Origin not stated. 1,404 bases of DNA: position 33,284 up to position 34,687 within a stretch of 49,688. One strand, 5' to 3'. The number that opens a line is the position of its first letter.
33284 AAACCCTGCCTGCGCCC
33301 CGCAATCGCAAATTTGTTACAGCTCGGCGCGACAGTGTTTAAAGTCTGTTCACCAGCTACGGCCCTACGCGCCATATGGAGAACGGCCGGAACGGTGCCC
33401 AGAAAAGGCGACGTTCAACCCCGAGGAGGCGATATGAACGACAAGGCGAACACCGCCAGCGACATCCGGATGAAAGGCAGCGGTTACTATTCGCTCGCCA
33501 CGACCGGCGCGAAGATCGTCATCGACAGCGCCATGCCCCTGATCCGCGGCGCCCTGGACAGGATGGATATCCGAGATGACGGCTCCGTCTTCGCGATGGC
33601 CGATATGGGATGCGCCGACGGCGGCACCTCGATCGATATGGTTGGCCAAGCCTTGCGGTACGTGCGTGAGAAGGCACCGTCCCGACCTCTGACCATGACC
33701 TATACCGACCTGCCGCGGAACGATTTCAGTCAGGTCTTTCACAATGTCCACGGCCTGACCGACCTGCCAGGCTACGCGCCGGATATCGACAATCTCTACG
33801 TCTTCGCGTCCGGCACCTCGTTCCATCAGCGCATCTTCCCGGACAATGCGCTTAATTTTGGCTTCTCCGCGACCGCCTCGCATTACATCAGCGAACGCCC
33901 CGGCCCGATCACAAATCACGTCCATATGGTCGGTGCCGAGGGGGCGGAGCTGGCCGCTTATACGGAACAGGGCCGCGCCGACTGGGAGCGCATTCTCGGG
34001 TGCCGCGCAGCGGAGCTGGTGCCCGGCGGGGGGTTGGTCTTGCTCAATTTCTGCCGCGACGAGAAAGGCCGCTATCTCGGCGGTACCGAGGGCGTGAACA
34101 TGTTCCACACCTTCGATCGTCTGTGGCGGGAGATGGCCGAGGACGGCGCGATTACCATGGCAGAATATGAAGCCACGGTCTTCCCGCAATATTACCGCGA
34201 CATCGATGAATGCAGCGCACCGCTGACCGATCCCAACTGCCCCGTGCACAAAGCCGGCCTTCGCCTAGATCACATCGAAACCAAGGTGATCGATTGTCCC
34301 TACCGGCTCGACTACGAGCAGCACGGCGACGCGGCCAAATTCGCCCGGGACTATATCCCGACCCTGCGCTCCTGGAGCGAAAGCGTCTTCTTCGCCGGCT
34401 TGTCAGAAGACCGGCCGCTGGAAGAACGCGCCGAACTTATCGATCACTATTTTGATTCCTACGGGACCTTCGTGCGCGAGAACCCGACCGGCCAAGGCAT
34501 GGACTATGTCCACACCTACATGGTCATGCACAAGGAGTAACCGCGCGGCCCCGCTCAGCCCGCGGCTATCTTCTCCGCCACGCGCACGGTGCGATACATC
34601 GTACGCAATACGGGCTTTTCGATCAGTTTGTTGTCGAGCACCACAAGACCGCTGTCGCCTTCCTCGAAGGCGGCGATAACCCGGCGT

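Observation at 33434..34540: Bacterial homologue of plant SABATH (salicylate/jasmonate-type) carboxyl methyltransferases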

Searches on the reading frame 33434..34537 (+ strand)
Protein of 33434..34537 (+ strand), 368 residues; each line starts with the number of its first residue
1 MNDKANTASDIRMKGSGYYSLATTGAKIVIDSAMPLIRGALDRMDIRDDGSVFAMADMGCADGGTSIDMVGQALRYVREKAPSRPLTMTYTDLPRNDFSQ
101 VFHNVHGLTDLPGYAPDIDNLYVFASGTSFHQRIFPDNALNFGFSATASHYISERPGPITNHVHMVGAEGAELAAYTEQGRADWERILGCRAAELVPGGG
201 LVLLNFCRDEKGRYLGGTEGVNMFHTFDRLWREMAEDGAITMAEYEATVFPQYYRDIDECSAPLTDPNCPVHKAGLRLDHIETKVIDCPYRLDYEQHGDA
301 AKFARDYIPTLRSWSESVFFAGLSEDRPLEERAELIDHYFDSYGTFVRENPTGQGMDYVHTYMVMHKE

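Call 3: search_protein_families(library=pfam, proteins=[window:33434-34537:+], max_evalue=1)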
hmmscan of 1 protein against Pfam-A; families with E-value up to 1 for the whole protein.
window:33434-34537:+ (368 aa): 2 families
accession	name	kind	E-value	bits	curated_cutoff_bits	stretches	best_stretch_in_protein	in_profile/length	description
PF03492.21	Methyltransf_7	-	1.4e-35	123.5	29.8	1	47-366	9-334/335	SAM dependent carboxyl methyltransferase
PF08392.18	FAE1_CUT1_RppA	-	0.087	12.6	27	1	42-79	127-164/290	FAE1/Type III polyketide synthase-like protein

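Call 4: search_protein_families(library=ncbifam, proteins=[window:33434-34537:+], max_evalue=1)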
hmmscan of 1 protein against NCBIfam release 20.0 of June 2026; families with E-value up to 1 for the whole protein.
window:33434-34537:+ (368 aa): 1 family
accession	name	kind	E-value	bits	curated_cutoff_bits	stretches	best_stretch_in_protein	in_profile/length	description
NF002574.0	PRK02227.1-2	subfamily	0.096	12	286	1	61-106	34-79/233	hypothetical protein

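Call 5: search_solved_structures(query=window:33434-34537:+, max_evalue=1, show_alignments=3)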
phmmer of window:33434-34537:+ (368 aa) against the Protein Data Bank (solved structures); distinct sequences matched with E-value up to 1: 12.
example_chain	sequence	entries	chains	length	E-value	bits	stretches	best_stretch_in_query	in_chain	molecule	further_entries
5f2k_A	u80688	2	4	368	1.5e-21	79.9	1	29-307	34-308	fatty acid O-methyltransferase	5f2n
5f2o_A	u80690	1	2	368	2.8e-21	78.9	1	29-307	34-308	fatty acid O-methyltransferase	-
1m6e_X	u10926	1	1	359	1.5e-15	60.1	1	16-283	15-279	S-adenosyl-L-methionine:salicylic acid carboxyl methyltransferase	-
3b5i_A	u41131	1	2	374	2.6e-14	56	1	27-258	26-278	S-adenosyl-L-methionine:salicylic acid carboxyl methyltransferase-like protein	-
6c8r_A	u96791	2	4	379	8e-13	51.1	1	19-269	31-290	Loganic acid O-methyltransferase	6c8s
6lyi_A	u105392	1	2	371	3e-12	49.2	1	23-284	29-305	N-methyltransferase CkTbS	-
6lyh_B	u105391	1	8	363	6.3e-11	44.9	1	23-261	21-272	N-methyltransferase CkTcS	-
8wwq_A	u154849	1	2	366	9.8e-11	44.2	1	22-261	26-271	geniposidic acid O-methyltransferase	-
8uzd_A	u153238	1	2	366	3.3e-10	42.5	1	51-319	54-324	IpCS3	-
2efj_A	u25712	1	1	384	4.7e-07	32.1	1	41-211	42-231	3,7-dimethylxanthine methyltransferase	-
2eg5_A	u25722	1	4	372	4.8e-05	25.5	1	14-208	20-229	Xanthosine methyltransferase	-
1f38_A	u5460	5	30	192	0.87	11.5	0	48-131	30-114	PRECORRIN-8W DECARBOXYLASE | Precorrin-6y methyltransferase/putative decarboxylase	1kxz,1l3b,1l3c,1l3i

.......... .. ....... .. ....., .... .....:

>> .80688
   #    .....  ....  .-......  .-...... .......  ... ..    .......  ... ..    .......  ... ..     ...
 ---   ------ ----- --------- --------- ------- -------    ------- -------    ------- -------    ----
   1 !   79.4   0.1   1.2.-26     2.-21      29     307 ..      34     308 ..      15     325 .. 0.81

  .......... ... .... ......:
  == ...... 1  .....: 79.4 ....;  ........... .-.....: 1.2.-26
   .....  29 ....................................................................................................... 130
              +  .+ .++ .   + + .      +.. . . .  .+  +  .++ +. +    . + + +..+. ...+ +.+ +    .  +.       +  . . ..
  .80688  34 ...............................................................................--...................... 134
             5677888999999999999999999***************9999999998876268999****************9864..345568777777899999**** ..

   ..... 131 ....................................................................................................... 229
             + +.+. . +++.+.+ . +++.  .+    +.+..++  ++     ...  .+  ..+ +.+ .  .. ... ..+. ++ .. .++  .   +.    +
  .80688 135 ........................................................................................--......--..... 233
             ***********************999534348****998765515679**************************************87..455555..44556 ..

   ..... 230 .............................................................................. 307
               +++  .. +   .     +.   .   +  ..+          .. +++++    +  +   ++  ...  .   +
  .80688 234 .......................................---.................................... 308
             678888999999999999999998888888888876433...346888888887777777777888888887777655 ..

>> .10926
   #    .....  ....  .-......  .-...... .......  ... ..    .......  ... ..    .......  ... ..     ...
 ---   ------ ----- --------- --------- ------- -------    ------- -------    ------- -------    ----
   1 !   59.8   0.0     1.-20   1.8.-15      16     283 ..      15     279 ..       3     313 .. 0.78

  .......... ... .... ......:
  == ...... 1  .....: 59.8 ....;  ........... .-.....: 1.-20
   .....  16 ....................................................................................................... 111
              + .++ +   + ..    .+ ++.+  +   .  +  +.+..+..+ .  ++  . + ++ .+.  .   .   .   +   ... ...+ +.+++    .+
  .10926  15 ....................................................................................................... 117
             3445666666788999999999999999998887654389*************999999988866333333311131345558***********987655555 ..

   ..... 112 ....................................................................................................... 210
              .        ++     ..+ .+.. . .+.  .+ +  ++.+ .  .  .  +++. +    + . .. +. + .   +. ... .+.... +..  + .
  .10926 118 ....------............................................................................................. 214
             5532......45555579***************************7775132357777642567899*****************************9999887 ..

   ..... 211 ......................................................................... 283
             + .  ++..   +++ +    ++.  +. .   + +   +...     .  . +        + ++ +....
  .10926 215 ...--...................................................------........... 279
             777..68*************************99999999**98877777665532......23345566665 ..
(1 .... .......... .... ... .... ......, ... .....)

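Call 7: find_homologous_proteins(query=window:33434-34537:+, max_evalue=0.001)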
Query window:33434-34537:+ (368 aa): 1930 proteins with E <= 0.001 among 8000 candidates; the best 120 are listed.
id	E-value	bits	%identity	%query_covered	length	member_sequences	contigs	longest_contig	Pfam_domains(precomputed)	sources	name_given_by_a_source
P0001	2.2e-249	844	98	100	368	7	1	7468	PF03492.22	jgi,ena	-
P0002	5.1e-226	768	89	100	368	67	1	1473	PF03492.22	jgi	-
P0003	5.3e-225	764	88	100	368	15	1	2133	PF03492.22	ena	-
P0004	1.5e-224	763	88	100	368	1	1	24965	PF03492.22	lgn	-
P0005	7.3e-221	751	86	100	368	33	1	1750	PF03492.22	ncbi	-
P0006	2.4e-217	739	86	100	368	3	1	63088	PF03492.22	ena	-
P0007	3.3e-217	739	86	100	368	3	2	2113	PF03492.22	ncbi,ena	-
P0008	6.4e-212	721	83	100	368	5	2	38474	PF03492.22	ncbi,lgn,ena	-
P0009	1.2e-210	717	82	100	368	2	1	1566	PF03492.22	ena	-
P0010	1.8e-207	707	83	100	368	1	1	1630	PF03492.22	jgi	jgi:hypothetical protein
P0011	1.8e-206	703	81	100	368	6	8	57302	PF03492.22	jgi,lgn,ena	jgi:hypothetical protein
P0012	8.7e-205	698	82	100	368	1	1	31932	PF03492.22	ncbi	-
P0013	7.8e-199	678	78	100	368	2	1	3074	PF03492.22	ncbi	-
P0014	3.9e-195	666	78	99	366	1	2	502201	PF03492.22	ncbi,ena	-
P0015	6.0e-193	659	77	99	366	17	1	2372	PF03492.22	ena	-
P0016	1.3e-192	658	78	98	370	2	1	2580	PF03492.22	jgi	-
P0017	6.9e-191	652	76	99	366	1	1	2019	PF03492.22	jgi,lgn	jgi:hypothetical protein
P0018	1.2e-190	651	78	97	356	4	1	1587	PF03492.22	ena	-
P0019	7.9e-186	635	87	85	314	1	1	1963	PF03492.22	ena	-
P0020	3.1e-159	548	65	99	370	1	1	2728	PF03492.22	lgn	-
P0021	2.9e-158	545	65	100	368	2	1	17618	PF03492.22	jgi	-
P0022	4.4e-158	544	65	100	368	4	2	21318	PF03492.22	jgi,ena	jgi:hypothetical protein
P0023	5.0e-158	544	64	100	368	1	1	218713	PF03492.22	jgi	jgi:hypothetical protein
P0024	6.1e-156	537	63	99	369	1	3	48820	PF03492.22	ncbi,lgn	-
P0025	2.8e-154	531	62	100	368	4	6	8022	PF03492.22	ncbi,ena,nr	ncbi:MAG: hypothetical protein QGG17_07120 [Rhodospirillales bacterium]|nr:hypothetical protein [Rho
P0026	3.4e-154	531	76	84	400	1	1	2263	PF03492.22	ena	-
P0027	3.1e-153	528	64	100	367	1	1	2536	PF03492.22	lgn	-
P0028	6.7e-153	527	63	100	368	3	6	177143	PF03492.22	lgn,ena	-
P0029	4.3e-152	524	63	100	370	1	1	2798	PF03492.22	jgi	-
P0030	8.2e-152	523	62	100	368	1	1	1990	PF03492.22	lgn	-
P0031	4.5e-151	521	63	99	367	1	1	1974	PF03492.22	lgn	-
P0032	8.6e-150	517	62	99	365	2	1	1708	PF03492.22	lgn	-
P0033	9.0e-150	517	60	100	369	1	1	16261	PF03492.22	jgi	jgi:hypothetical protein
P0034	1.0e-149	516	62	100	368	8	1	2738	PF03492.22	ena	-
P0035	1.9e-149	516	63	97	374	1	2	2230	PF03492.22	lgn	-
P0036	2.3e-149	515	60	100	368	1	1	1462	PF03492.22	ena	-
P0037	2.6e-149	515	61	100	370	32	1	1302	PF03492.22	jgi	jgi:hypothetical protein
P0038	3.2e-149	515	62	100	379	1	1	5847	PF03492.22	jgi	jgi:hypothetical protein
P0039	6.7e-149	514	60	100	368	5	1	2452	PF03492.22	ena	-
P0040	2.1e-148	512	60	100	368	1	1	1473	PF03492.22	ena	-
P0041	2.3e-148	512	61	100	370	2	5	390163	PF03492.22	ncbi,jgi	jgi:hypothetical protein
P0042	8.7e-148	510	61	100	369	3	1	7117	PF03492.22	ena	-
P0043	1.2e-147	510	63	100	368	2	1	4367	PF03492.22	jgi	jgi:hypothetical protein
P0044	1.5e-147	509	62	98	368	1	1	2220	PF03492.22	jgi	jgi:hypothetical protein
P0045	4.2e-147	508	62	98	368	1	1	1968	PF03492.22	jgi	-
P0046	4.6e-147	508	62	98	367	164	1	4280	PF03492.22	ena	-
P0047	5.4e-147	508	60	100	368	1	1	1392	PF03492.22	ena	-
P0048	7.5e-147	507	63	99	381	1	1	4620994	PF03492.22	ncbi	-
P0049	7.7e-147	507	61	100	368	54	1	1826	PF03492.22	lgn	-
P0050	9.3e-147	507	60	100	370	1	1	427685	PF03492.22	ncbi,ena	-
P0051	9.6e-147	507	61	100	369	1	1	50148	PF03492.22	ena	-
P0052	1.3e-146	506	62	98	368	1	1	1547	PF03492.22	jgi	jgi:hypothetical protein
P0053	1.7e-146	506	62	100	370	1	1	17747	PF03492.22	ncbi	ncbi:MAG: SAM-dependent methyltransferase [Hyphomicrobiales bacterium]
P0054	2.5e-146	505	60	100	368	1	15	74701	PF03492.22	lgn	-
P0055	2.8e-146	505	60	100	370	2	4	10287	PF03492.22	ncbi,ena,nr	ncbi:MAG: SAM-dependent methyltransferase [Proteobacteria bacterium]|nr:SAM-dependent methyltransfer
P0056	3.4e-146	505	60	100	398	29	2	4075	PF03492.22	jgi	jgi:hypothetical protein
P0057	3.4e-146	505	60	100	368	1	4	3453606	PF03492.22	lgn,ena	-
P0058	3.4e-146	505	63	96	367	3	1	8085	PF03492.22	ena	-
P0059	4.6e-146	504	62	99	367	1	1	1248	PF03492.22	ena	-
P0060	8.1e-146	504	60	100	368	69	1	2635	PF03492.22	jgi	-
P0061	1.1e-145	503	60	100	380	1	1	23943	PF03492.22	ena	-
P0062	2.2e-145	502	61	100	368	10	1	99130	PF03492.22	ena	-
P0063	3.1e-145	502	60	100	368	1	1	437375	PF03492.22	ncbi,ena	-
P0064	3.6e-145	502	60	100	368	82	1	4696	PF03492.22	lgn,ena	-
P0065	4.1e-145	501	60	98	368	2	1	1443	PF03492.22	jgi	jgi:indole-3-acetate O-methyltransferase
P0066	4.6e-145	501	60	100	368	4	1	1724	PF03492.22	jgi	jgi:hypothetical protein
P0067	4.6e-145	501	60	100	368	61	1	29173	PF03492.22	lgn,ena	-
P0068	5.7e-145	501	61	99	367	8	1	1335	PF03492.22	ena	-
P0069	6.2e-145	501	62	97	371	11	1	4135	PF03492.22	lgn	-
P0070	8.4e-145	500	60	100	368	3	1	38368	PF03492.22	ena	-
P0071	8.9e-145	500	61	99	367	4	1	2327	PF03492.22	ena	-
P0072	9.8e-145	500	62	99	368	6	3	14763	PF03492.22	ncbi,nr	ncbi:MAG: SAM-dependent methyltransferase [Methylobacteriaceae bacterium]|nr:SAM-dependent methyltra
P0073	1.1e-144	500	60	100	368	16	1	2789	PF03492.22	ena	-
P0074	1.3e-144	500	59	100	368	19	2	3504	PF03492.22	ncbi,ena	-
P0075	1.6e-144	499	61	99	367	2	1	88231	PF03492.22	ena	-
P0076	2.6e-144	499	62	97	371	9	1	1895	PF03492.22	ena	-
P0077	8.2e-144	497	60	100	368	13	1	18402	PF03492.22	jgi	jgi:indole-3-acetate O-methyltransferase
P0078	1.4e-143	496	61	100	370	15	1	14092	PF03492.22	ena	-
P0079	1.6e-143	496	59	100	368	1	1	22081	PF03492.22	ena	-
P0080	2.2e-143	496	60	100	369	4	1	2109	PF03492.22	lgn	-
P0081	2.6e-143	495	61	99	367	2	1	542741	PF03492.22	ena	-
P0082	2.6e-143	495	59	100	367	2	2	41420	PF03492.22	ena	-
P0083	4.8e-143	495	60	100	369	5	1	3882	PF03492.22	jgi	jgi:hypothetical protein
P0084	5.2e-143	494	61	96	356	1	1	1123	PF03492.22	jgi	jgi:hypothetical protein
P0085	6.6e-143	494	60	98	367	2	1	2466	PF03492.22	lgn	-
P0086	7.7e-143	494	59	100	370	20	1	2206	PF03492.22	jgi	-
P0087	7.9e-143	494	60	100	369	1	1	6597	PF03492.22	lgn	-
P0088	1.2e-142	493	58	100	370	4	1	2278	PF03492.22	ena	-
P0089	1.3e-142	493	60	99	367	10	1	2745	PF03492.22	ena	-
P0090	1.3e-142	493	60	100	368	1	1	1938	PF03492.22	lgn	-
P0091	1.9e-142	493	61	99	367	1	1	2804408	PF03492.22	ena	-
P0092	1.9e-142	493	59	100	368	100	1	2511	PF03492.22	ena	-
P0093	2.4e-142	492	60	100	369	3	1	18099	PF03492.22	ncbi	-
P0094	2.5e-142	492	60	99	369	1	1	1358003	PF03492.22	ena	-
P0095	4.3e-142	491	60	100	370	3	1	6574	PF03492.22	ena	-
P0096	8.8e-142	490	60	98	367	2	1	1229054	PF03492.22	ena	-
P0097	1.0e-141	490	60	100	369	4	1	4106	PF03492.22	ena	-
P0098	1.8e-141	489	60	99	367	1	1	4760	PF03492.22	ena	-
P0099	1.9e-141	489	62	96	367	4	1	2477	PF03492.22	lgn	-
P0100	1.9e-141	489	58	100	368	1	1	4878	PF03492.22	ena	-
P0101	2.2e-141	489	62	97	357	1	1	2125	PF03492.22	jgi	jgi:hypothetical protein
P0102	3.1e-141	489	58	100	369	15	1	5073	PF03492.22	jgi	jgi:hypothetical protein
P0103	4.2e-141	488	60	99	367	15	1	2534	PF03492.22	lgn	-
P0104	4.8e-141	488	60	100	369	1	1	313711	PF03492.22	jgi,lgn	jgi:hypothetical protein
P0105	6.4e-141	488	60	99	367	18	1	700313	PF03492.22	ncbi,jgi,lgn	jgi:hypothetical protein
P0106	6.5e-141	488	58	99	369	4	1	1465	PF03492.22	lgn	-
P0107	7.5e-141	487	60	96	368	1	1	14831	PF03492.22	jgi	jgi:hypothetical protein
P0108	7.6e-141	487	57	100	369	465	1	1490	PF03492.22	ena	-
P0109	8.2e-141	487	59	99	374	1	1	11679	PF03492.22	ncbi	-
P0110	8.5e-141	487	57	100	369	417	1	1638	PF03492.22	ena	-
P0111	1.4e-140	486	59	99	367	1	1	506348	PF03492.22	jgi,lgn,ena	-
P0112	1.5e-140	486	60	100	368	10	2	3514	PF03492.22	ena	-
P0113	1.6e-140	486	61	96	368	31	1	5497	PF03492.22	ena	-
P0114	2.5e-140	486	60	97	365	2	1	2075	PF03492.22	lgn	-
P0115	3.1e-140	485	59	98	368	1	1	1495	PF03492.22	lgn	-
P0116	6.2e-140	484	57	100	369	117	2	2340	PF03492.22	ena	-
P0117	7.1e-140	484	59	99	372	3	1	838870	PF03492.22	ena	-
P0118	8.0e-140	484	59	100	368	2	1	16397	PF03492.22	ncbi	-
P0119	8.1e-140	484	58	100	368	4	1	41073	PF03492.22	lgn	-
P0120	1.0e-139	484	59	100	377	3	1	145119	PF03492.22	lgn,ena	-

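Call 13: find_related_loci(query=A1, collection=genome_contigs, flank=8000)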
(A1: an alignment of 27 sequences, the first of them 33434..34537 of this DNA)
Query A1 (368 aa) in genome_contigs; peptide patterns used: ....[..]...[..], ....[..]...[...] (x = any residue, [..] = any of these).
368 stretches matched a pattern; 322 encode a relative of the query (tblastn E <= 1e-3); the best 80 are kept; 80 distinct loci.
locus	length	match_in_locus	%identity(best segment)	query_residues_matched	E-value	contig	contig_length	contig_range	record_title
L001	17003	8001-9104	96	1-368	0e+0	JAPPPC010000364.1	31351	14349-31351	MAG: Rhodospirillaceae bacterium isolate SB9157_S6_bin_13 NODE_128_length_31351_cov_7.10318, whole genome shotgun sequen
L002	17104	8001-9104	86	1-368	0e+0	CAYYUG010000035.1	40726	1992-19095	MAG TPA_asm: uncultured Rhodospirillaceae bacterium isolate SRP092796_co3_886 genome assembly, contig: NODE_1264_length_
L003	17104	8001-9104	84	1-368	0e+0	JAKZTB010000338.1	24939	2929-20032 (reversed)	MAG: Alphaproteobacteria bacterium isolate Langseth_MAG_00048 Langseth_MAG_00048_000000000338, whole genome shotgun sequ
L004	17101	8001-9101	81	1-367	0e+0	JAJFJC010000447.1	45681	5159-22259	MAG: Alphaproteobacteria bacterium isolate OFTM82 OFTM82_446, whole genome shotgun sequence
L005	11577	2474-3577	82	1-368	0e+0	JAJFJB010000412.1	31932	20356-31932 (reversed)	MAG: Alphaproteobacteria bacterium isolate OFTM273 OFTM273_411, whole genome shotgun sequence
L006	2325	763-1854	79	5-368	0e+0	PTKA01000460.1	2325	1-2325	MAG: Alphaproteobacteria bacterium MarineAlpha10_Bin3 CFH40_460, whole genome shotgun sequence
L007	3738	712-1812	63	1-367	2e-163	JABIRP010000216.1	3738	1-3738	MAG: Rhodospirillaceae bacterium isolate SI072_bin168 k141_1711988, whole genome shotgun sequence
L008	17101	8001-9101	62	1-367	2e-154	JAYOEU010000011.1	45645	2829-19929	MAG: Alphaproteobacteria bacterium isolate 139552_S154_metabat_bins_2.tsv.004_sub NODE_772_length_45645_cov_11.448848, w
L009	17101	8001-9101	61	1-367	2e-154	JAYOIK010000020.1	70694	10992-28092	MAG: Alphaproteobacteria bacterium isolate 139549_S151_maxbin_bins.tsv.153 NODE_246_length_70694_cov_10.375572, whole ge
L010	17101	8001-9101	61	1-367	9e-154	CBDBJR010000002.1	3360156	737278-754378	MAG: Candidatus Poriferihabitaceae bacterium isolate ddc5a202-60fb-4026-963d-34f754f030b5 genome assembly, contig: conti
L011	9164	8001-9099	83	1-368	0e+0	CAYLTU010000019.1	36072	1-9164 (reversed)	MAG TPA_asm: uncultured Rhodospirillaceae bacterium isolate SRP308112_co1_145 genome assembly, contig: NODE_1389_length_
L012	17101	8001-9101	61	1-367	1e-151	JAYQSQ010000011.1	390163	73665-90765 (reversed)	MAG: Alphaproteobacteria bacterium isolate SD3109_NP_metabta_bins_sspec.tsv.166 unicycler_73332, whole genome shotgun se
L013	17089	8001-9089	63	1-364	1e-150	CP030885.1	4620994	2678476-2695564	MAG: Rhodospirillaceae bacterium isolate ECT2AJA-110-B chromosome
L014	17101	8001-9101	61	1-367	2e-150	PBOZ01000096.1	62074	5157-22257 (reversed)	MAG: Rickettsiales bacterium isolate RS378 TaraRedSea_contig_72066, whole genome shotgun sequence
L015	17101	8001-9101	60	1-367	2e-150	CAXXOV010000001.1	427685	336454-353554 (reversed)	MAG: Thalassobaculaceae bacterium isolate a8bd7160-0c7c-4351-a665-cbf86186f35e genome assembly, contig: contig_1, whole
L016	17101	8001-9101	60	1-367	3e-150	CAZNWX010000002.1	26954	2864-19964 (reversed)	MAG TPA_asm: uncultured Magnetovibrio sp. isolate SRP077602_co3_869 genome assembly, contig: NODE_2022_length_26954_cov_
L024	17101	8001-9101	60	1-367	6e-149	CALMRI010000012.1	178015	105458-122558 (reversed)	MAG: uncultured Alphaproteobacteria bacterium isolate FRAM_RAS_EGC1617_bin3 genome assembly, contig: FRAM_EGC1617_bin3-1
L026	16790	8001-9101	59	1-367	1e-148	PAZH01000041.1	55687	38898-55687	MAG: Rhodospirillaceae bacterium isolate SP8 MHASMcontig_2478762, whole genome shotgun sequence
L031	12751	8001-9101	60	1-367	2e-150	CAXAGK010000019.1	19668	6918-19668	MAG TPA_asm: uncultured Rickettsiales bacterium isolate ERR3525245_concoct_9 genome assembly, contig: ERZ22156890.2611,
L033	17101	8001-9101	57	1-367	5e-147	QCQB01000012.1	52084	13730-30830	SAR116 cluster bacterium AG-447-C21 Ga0172105_1012, whole genome shotgun sequence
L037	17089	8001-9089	60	6-368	2e-145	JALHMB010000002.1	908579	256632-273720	MAG: Hyphomicrobiaceae bacterium isolate Bin_29_2 c_000000000013, whole genome shotgun sequence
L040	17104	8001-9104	57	1-368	5e-145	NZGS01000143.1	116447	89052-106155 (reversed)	MAG: Rhodospirillaceae bacterium isolate MED674 59058, whole genome shotgun sequence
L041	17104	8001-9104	57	1-368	4e-145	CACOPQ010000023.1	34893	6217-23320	MAG: uncultured Alphaproteobacteria bacterium isolate AH-324-F23 genome assembly, contig: AH-324-F23_NODE_23, whole geno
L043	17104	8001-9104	57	1-368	3e-145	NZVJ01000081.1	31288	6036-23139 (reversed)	MAG: Rhodospirillaceae bacterium isolate NAT66 46005, whole genome shotgun sequence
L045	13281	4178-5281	57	1-368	5e-145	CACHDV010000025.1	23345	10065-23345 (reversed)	uncultured Alphaproteobacteria bacterium isolate AG-426-L03 genome assembly, contig: AG-426-L03_NODE_25, whole genome sh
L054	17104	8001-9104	56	1-368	5e-141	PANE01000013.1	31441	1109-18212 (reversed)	MAG: Rhodospirillaceae bacterium isolate SAT2755 3813, whole genome shotgun sequence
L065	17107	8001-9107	57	1-368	1e-138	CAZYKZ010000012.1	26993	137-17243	MAG TPA_asm: uncultured Anderseniella sp. isolate binchicken_co176_133 genome assembly, contig: NODE_837_length_26993_co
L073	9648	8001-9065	59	13-367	2e-137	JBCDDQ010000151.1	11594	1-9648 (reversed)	MAG: Pseudomonadota bacterium isolate P01_G01_bin.44 k141_1317276_length_11594_cov_124.4684, whole genome shotgun sequen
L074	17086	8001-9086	57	6-367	1e-137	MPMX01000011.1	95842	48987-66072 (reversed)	MAG: Rhodospirillaceae bacterium bin65 NODE_374_length_95842_cov_18.0732_ID_747, whole genome shotgun sequence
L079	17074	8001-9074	57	10-367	1e-136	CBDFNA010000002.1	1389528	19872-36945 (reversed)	MAG: Alphaproteobacteria bacterium isolate 456df9e9-cc6a-4da3-9ba1-058004e9e0f4 genome assembly, contig: contig_2, whole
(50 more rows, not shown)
